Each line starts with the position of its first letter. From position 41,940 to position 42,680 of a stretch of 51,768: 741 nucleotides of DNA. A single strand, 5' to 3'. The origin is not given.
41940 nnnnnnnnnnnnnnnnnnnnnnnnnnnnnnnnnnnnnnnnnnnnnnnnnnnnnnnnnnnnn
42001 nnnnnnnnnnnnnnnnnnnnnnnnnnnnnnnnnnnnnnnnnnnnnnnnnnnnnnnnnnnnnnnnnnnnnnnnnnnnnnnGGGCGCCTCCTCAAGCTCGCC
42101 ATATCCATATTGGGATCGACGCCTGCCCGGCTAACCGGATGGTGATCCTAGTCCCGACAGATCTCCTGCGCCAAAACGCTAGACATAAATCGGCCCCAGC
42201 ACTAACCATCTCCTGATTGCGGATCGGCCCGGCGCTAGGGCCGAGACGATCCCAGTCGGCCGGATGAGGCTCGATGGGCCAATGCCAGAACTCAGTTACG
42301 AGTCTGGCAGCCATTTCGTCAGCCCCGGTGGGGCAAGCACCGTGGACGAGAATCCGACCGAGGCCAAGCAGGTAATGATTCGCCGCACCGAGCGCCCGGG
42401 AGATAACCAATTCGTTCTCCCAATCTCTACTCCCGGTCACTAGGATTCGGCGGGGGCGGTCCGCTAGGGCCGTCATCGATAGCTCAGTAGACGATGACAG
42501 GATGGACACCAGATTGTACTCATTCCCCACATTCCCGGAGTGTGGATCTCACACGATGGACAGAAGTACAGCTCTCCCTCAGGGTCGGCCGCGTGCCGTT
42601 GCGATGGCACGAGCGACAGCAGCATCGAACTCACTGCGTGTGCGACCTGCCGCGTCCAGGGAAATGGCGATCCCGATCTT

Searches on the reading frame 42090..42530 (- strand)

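Call 69: search_protein_families(library=pfam, proteins=[window:42090-42530:-], max_evalue=0.001)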
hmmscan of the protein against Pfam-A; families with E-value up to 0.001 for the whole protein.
window:42090-42530:- (146 aa): 1 family
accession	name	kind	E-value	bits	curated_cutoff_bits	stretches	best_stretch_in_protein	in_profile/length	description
PF10686.14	YAcAr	-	4.2e-10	39.7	28.2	1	28-95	2-65/66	YspA, cpYpsA-related SLOG family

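Call 71: search_protein_families(library=phrogs, proteins=[window:42090-42530:-], max_evalue=0.001)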
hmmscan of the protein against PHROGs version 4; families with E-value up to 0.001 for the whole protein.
window:42090-42530:- (146 aa): 3 families
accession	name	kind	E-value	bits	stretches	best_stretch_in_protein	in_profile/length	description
phrog_289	-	other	2.2e-26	93.8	1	19-144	15-138/500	GTP-binding domain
phrog_16939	-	unknown function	7.3e-21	75.6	1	28-145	2-122/330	-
phrog_11222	-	unknown function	0.00044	21.1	1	61-133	197-267/293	-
